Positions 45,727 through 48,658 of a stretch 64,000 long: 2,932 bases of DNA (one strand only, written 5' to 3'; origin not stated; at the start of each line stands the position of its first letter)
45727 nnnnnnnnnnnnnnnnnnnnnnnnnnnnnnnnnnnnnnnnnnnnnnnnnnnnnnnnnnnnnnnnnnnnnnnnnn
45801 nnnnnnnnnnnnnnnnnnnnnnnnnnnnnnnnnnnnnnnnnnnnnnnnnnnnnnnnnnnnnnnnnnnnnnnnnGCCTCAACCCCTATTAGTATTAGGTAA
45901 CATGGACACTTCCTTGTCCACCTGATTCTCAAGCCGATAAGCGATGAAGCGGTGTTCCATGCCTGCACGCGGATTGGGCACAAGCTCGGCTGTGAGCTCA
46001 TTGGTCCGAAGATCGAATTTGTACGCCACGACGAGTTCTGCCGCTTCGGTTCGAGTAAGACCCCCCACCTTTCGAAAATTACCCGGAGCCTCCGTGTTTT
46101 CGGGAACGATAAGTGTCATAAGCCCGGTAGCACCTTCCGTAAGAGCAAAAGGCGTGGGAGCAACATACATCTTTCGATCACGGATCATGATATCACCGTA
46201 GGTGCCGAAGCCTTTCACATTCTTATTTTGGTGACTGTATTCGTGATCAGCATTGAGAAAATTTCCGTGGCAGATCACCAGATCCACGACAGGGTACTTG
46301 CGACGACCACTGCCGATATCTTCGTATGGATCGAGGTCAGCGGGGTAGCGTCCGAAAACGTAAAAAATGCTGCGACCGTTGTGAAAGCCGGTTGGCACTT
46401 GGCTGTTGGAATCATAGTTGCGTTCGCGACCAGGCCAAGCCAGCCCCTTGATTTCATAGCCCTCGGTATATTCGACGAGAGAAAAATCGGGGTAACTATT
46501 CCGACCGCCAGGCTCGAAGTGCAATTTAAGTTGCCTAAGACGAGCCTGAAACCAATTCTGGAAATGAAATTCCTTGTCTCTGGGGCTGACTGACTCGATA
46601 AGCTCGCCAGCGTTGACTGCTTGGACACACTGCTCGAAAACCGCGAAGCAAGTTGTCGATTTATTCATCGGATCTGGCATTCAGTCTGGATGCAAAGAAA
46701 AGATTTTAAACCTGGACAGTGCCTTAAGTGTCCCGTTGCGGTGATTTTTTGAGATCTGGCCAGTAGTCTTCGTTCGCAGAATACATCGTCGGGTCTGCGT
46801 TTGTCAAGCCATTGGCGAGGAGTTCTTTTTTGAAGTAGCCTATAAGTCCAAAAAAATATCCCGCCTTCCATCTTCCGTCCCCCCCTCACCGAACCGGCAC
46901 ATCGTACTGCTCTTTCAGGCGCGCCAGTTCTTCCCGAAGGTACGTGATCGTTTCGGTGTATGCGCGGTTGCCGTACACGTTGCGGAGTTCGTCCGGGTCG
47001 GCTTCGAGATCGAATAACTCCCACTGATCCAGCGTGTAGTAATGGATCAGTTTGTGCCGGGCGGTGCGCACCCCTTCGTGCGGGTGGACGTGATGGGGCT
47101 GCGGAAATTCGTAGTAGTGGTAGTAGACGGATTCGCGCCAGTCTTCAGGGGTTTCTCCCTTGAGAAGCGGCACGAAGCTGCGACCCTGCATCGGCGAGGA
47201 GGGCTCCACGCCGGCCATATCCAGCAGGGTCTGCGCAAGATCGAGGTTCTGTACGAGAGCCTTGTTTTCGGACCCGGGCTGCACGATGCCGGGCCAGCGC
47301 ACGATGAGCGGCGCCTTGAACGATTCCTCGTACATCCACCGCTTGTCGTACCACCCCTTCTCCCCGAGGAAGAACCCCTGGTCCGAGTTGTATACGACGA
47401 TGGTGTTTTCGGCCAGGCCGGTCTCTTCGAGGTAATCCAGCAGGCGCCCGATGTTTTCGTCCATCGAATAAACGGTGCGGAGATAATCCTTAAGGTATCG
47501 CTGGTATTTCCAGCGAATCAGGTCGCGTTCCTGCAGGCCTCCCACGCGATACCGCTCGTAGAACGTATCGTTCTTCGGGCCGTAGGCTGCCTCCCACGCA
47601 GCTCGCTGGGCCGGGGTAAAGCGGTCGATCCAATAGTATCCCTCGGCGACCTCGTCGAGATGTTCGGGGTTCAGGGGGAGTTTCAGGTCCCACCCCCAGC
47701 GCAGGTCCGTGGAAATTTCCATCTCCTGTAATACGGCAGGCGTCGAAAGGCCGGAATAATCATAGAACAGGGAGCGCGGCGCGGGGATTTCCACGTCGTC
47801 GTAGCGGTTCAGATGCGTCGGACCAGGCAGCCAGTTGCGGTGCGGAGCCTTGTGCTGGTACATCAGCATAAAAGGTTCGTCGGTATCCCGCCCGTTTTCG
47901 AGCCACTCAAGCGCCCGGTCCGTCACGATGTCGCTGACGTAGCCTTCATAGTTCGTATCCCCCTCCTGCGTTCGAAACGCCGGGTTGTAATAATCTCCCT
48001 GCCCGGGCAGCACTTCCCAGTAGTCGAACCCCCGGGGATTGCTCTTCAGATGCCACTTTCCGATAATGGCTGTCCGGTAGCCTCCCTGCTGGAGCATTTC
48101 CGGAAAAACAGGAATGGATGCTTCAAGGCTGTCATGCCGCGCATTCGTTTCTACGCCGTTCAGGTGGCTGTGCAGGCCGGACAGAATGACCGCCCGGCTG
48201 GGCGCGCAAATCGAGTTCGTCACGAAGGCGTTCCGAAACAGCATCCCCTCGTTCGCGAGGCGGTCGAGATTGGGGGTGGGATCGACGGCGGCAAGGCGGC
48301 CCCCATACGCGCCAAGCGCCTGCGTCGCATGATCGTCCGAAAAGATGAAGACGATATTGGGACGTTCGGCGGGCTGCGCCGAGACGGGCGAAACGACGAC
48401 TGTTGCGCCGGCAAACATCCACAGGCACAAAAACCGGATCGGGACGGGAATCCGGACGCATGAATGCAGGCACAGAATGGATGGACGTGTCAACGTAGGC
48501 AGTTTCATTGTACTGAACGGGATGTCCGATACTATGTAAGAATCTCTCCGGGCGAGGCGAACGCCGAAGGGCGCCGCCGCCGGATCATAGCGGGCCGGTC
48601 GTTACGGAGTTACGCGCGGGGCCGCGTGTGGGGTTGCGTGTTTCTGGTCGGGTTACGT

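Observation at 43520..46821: Nuclease + methyltransferase cassette exactly bracketed by two 53-bp direct repeats that are each a sigma70 promoter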

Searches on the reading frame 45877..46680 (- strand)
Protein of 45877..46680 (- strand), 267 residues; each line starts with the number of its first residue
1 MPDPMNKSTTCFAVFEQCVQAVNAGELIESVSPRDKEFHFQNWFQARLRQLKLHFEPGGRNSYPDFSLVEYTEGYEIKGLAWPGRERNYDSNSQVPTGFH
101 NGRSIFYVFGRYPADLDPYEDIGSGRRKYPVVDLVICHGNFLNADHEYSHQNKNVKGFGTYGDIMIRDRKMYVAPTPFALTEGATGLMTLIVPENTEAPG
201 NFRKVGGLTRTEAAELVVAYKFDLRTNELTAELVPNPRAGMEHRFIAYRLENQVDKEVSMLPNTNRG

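Call 7: search_protein_families(library=pfam, proteins=[window:45877-46680:-], max_evalue=0.01)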
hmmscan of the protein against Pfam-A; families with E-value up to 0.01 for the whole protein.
window:45877-46680:- (267 aa): 0 families

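Call 10: search_protein_families(library=padloc, proteins=[window:45877-46680:-], max_evalue=0.01)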
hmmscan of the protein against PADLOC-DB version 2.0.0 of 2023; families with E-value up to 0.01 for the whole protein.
window:45877-46680:- (267 aa): 0 families

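Call 11: search_protein_families(library=ncbifam, proteins=[window:45877-46680:-], max_evalue=0.01)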
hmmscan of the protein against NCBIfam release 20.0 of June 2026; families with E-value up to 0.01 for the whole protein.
window:45877-46680:- (267 aa): 0 families

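Call 17: find_encoding_contigs(protein=window:45877-46680:-, flank=10000, max_places=10)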
Protein window:45877-46680:- (267 aa): no gene with exactly this product is on record in the collection.

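Call 18: search_solved_structures(query=window:45877-46680:-, max_evalue=10)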
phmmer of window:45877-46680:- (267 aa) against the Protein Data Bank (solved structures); distinct sequences matched with E-value up to 10: 2.
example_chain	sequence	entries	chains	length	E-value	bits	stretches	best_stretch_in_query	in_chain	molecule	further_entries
1iod_A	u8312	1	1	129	0.081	15.5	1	14-105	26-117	COAGULATION FACTOR X BINDING PROTEIN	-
1wt9_A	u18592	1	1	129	0.092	15.4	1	14-105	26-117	agkisacutacin A chain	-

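Call 19: find_homologous_proteins(query=window:45877-46680:-, max_evalue=0.001)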
Query window:45877-46680:- (267 aa): 4167 proteins with E <= 0.001 among 4645 candidates; the best 120 are listed.
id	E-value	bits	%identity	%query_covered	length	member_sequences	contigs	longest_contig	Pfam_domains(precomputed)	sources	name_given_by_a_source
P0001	1.7e-179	613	100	99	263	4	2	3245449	-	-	-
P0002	2.6e-167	573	93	99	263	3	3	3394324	-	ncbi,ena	-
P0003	1.1e-157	542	89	99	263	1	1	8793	-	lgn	-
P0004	8.9e-148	509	82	98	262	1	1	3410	-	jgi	-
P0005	7.5e-147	506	83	99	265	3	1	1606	-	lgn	-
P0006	3.4e-142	491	80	97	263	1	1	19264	-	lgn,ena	-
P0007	2.5e-140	485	81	96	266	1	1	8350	-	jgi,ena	-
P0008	1.7e-139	482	82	94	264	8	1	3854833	-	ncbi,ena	-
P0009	2.3e-139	481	81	95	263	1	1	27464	-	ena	-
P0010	8.0e-139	480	80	94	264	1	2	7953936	-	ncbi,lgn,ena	-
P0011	4.5e-138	477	79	95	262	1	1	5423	-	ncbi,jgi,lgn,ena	-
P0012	4.4e-137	474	79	95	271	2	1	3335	-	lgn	-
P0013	6.8e-137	473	80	94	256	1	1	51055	-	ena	-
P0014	7.2e-137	473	76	97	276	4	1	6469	-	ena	-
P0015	8.9e-137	473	77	96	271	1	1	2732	-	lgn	-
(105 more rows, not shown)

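Call 20: find_encoding_contigs(protein=P0001, flank=10000, max_places=6)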
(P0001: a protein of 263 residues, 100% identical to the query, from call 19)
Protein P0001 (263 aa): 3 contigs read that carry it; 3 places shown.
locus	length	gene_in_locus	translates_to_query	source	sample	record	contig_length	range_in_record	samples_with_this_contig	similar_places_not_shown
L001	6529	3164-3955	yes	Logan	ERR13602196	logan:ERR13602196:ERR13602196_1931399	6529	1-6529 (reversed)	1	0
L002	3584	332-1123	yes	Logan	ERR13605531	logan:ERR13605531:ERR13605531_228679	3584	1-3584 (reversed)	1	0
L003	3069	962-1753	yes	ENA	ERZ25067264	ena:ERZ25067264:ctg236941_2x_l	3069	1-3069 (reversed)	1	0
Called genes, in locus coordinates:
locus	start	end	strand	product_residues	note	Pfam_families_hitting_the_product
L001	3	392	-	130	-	?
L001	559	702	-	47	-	-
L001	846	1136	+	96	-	PF02126:PTE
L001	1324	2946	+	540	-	PF00884:Sulfatase, PF01663:Phosphodiest (faint), PF16347:SGSH_C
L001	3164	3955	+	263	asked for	-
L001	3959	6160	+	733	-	PF01555:N6_N4_Mtase, PF08241:Methyltransf_11 (faint), PF01555:N6_N4_Mtase (weak)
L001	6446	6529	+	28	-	?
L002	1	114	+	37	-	?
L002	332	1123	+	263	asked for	-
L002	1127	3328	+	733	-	PF01555:N6_N4_Mtase, PF08241:Methyltransf_11 (faint), PF01555:N6_N4_Mtase (weak)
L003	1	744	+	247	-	?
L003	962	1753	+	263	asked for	-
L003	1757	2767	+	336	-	PF01555:N6_N4_Mtase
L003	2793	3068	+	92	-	?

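Call 21: find_encoding_contigs(protein=P0002, flank=10000, max_places=6)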
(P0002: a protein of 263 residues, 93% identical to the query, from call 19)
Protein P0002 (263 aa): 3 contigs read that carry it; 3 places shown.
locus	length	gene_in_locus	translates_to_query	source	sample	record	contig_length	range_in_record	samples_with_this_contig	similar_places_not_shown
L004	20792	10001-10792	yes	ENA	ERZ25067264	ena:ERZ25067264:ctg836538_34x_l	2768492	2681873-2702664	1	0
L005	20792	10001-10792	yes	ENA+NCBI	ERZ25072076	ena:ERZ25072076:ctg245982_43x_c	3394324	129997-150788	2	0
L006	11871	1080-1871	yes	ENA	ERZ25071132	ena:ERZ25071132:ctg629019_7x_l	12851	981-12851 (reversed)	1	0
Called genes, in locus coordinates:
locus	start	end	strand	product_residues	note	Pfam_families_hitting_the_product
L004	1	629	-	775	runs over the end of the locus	PF13173:AAA_14, PF13635:DUF4143, PF13620:CarboxypepD_reg (faint)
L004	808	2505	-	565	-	PF00282:Pyridoxal_deC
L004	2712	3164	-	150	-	PF14347:DUF4399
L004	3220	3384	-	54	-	-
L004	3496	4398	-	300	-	PF01063:Aminotran_4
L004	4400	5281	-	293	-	PF19798:Sulfotransfer_5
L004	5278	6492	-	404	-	PF01408:GFO_IDH_MocA, PF22725:GFO_IDH_MocA_C3, PF02894:GFO_IDH_MocA_C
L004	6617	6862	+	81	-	-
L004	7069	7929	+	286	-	PF02126:PTE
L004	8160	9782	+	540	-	PF00884:Sulfatase, PF01663:Phosphodiest (faint), PF16347:SGSH_C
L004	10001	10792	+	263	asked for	-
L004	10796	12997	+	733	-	PF01555:N6_N4_Mtase, PF08241:Methyltransf_11 (faint)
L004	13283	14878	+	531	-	PF00171:Aldedh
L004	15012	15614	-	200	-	PF05988:DUF899, PF00578:AhpC-TSA (weak)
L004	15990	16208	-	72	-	PF07798:CCDC90-like (faint)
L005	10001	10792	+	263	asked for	-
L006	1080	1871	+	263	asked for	-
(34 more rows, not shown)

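Call 36: find_encoding_contigs(protein=P0006, flank=10000, max_places=4)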
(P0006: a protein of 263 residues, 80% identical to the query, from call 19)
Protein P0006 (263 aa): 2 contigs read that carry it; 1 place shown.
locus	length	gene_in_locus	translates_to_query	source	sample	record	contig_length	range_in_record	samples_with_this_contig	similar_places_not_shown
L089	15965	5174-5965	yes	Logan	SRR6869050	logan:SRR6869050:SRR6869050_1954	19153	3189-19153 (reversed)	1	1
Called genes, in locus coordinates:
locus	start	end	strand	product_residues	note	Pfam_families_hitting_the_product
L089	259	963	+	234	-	PF01656:CbiA, PF07015:VirC1 (weak), PF09140:MipZ (weak), PF10609:ParA (weak), PF13614:AAA_31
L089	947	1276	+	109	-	PF20605:Antitox_RHH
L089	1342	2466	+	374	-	-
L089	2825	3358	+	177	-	-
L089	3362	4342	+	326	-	PF00656:Peptidase_C14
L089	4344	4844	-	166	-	PF10881:DUF2726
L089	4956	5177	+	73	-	PF01402:RHH_1 (weak)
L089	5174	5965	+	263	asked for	-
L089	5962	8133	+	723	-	PF01555:N6_N4_Mtase, PF08241:Methyltransf_11 (faint)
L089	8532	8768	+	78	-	-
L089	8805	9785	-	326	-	PF02899:Phage_int_SAM_1, PF00589:Phage_integrase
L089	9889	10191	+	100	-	-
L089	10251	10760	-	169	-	-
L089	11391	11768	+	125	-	PF21983:NikA-like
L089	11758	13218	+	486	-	PF03432:Relaxase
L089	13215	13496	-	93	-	-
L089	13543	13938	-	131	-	-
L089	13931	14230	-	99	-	-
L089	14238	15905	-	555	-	PF02534:T4SS-DNA_transf, PF12696:TraG-D_C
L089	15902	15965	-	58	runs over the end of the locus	-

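Call 37: find_encoding_contigs(protein=P0003, flank=10000, max_places=4)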
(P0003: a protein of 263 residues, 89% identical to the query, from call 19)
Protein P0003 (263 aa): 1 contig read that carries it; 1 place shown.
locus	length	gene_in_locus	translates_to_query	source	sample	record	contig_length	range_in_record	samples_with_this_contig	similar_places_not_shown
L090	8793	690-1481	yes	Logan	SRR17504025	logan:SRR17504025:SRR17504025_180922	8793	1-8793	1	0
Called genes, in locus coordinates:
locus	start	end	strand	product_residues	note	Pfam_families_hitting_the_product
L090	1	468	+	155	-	?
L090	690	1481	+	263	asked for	-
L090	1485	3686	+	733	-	PF01170:UPF0020 (faint), PF01555:N6_N4_Mtase, PF08241:Methyltransf_11 (faint)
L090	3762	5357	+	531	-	PF00171:Aldedh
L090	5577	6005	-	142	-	PF00903:Glyoxalase, PF06983:3-dmu-9_3-mt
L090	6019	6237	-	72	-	PF07798:CCDC90-like (faint)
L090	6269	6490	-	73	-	-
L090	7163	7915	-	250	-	PF03734:YkuD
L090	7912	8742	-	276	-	PF00106:adh_short, PF13561:adh_short_C2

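Call 43: search_protein_families(library=pfam, proteins=[L089:4956-5177:+], max_evalue=0.01)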
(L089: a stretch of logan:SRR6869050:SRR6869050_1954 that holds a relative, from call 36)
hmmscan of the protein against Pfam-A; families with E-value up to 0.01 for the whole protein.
L089:4956-5177:+ (73 aa): 1 family
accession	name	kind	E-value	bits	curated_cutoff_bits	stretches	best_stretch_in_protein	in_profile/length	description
PF01402.27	RHH_1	-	2.9e-06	27.5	20.5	1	25-60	1-36/39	Ribbon-helix-helix protein, copG family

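Call 47: find_related_loci(query=P0001, collection=metagenome_contigs, flank=5000)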
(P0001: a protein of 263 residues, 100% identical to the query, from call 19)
Query P0001 (263 aa) in metagenome_contigs; peptide patterns used: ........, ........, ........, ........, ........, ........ (x = any residue, [..] = any of these).
600 stretches matched a pattern (row limit reached: there are more); 540 encode a relative of the query (tblastn E <= 1e-3); the best 80 are kept; 80 distinct loci.
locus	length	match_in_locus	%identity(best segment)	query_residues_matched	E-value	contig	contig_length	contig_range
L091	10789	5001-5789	95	1-263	2e-173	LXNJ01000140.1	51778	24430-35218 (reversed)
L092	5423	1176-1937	79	5-258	4e-143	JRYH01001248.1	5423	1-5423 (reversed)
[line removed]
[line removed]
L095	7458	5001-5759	78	5-257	2e-137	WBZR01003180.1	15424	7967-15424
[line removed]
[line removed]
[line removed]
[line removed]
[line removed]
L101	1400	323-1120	74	1-261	4e-148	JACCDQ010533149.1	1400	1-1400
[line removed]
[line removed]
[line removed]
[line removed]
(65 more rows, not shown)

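Call 51: predict_structure(alignment_id=A2)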
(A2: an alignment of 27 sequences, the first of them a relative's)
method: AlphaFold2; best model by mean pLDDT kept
length: 263 residues; sequences in the alignment: 27
mean_pLDDT: 61.3   pTM: 0.68
mean pLDDT of the five models: 61.3, 59.0, 58.4, 57.8, 47.6
residues with pLDDT >= 90: 8; 70-90: 85; 50-70: 90; < 50: 80
segments of 3 or more residues with pLDDT < 50: 54-90, 109-111, 143-146, 153-172, 176-178, 255-263
pLDDT, mean of each block of 10 residues (from residue 1): 71 86 69 65 79 41 34 33 38 57 60 55 69 67 49 46 36 50 79 90 78 64 69 81 86 50 35
secondary structure, 60 per line:
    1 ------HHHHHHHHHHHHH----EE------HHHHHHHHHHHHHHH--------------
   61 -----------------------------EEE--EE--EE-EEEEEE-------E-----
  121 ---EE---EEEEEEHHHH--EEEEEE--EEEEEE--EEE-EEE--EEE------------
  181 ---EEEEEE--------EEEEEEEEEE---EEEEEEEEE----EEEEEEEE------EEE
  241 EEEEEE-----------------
elements in order: H7-19 H32-46 E90-92 E102-107 E129-134 H135-138 E141-146 E149-154 E157-159 E161-163 E166-168 E184-189 E198-207 E211-219 E224-231 E238-246

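Call 61: fold_search(model_id=the predicted structure, library=pdb)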
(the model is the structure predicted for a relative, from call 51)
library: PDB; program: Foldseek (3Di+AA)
matches with E <= 10: 402; with E <= 0.001: 0
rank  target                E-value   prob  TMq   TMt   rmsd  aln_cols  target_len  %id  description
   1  3nwf_A                1.4e-01  0.03  0.09  0.05  17.0       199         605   10  Glycoprotein B from Herpes simplex virus type 1, low-pH (released 2010-12-01)
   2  9o5k_G                2.3e-01  0.01  0.07  0.04  19.7       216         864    8  Cryo-EM structure of human SWELL1-PSA heterocomplex (released 2025-12-17)
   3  3nwf_B                3.0e-01  0.02  0.09  0.06  18.8       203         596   12  Glycoprotein B from Herpes simplex virus type 1, low-pH (released 2010-12-01)
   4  7oi5_D                6.1e-01  0.04  0.08  0.08  14.7        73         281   14  Crystal structure of AP2 Mu2 - FCHO2 chimera (GST cleaved) (released 2022-06-01)
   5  6sb4_C                6.9e-01  0.11  0.11  0.14  10.6        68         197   18  Crystal structure of murine perforin-2 P2 domain crystal form 2 (released 2020-02-05)
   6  6xn3_F                7.3e-01  0.06  0.09  0.11  12.4        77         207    8  Structure of the Lactococcus lactis Csm CTR_4:3 CRISPR-Cas Complex (released 2022-01-12)
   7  3nwd_B                7.3e-01  0.01  0.10  0.06  19.2       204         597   12  Glycoprotein B from Herpes simplex virus type 1, Y179S mutant, low-pH (released 2010-12-01)
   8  7rwa_M                7.3e-01  0.01  0.09  0.07  23.1       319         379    7  AP2 bound to heparin and Tgn38 tyrosine cargo peptide (released 2022-03-30)
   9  6sb4_H                8.7e-01  0.10  0.11  0.14  10.6        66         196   17  Crystal structure of murine perforin-2 P2 domain crystal form 2 (released 2020-02-05)
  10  6sga_FE               8.7e-01  0.06  0.14  0.10  12.9       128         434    9  Body domain of the mt-SSU assemblosome from Trypanosoma brucei (released 2019-09-18)
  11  7eft_B                8.7e-01  0.02  0.11  0.12  20.5       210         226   12  Crystal structure of cell shape-determining protein MreC (released 2021-10-20)
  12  6sb1_B                9.2e-01  0.09  0.11  0.14  10.9        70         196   17  Crystal structure of murine perforin-2 P2 domain crystal form 1 (released 2020-02-05)
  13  6sb4_G                9.2e-01  0.08  0.10  0.13  11.6        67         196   18  Crystal structure of murine perforin-2 P2 domain crystal form 2 (released 2020-02-05)
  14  9mqb_A                9.2e-01  0.04  0.07  0.03  16.3        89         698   10  Vitamin K-dependent gamma-carboxylase with Osteocalcin (mutant) and vitamin K hydroquinone and calcium (released 2025-10-08)
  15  9fiw_M                9.2e-01  0.01  0.08  0.08  22.6       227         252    8  MU2 ADAPTIN SUBUNIT (AP50) OF AP2 ADAPTOR (SECOND DOMAIN), COMPLEXED WITH LRP6 INTERNALIZATION PEPTIDE SYRHFA (released 2025-04-23)
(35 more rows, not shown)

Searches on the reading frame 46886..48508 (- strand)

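Call 7: search_protein_families(library=pfam, proteins=[window:46886-48508:-], max_evalue=0.01)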
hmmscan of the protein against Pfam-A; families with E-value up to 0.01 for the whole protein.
window:46886-48508:- (540 aa): 3 families
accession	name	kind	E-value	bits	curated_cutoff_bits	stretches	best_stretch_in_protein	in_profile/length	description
PF16347.10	SGSH_C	-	7.9e-64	214.9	29.3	1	382-534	1-154/154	N-sulphoglucosamine sulphohydrolase, C-terminal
PF00884.28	Sulfatase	-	1.6e-54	185.7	25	1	50-434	1-301/301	Sulfatase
PF01663.27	Phosphodiest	-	1.3e-06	28.8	23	1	342-395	184-239/342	Type I phosphodiesterase / nucleotide pyrophosphatase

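Call 11: search_protein_families(library=ncbifam, proteins=[window:46886-48508:-], max_evalue=0.01)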
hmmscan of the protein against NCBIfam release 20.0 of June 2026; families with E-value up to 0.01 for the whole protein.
window:46886-48508:- (540 aa): 6 families
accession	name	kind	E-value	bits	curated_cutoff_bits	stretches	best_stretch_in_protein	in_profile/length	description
NF010322.0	PRK13759.1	equivalog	6.5e-60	203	481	2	301-530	234-455/486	arylsulfatase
TIGR03417.1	chol_sulfatase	equivalog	1.9e-49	168.9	433.45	2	322-529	235-437/500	choline-sulfatase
NF045661.1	HdlasePehA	equivalog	1.3e-37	129.6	900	2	342-523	284-476/506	phosphoric/sulfuric ester hydrolase PehA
NF052527.1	Mn_arylsulf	exception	1.3e-32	113.4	850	2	335-531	260-451/479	manganese-dependent arylsulfatase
NF038282.1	LapC_YejM_PbgA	exception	1.2e-06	27.1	825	1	339-429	411-497/584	LPS biosynthesis-modulating metalloenzyme YejM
NF053595.1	LptchSynLtaSGpos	equivalog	0.0003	19.5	970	1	339-437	427-531/626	lipoteichoic acid synthase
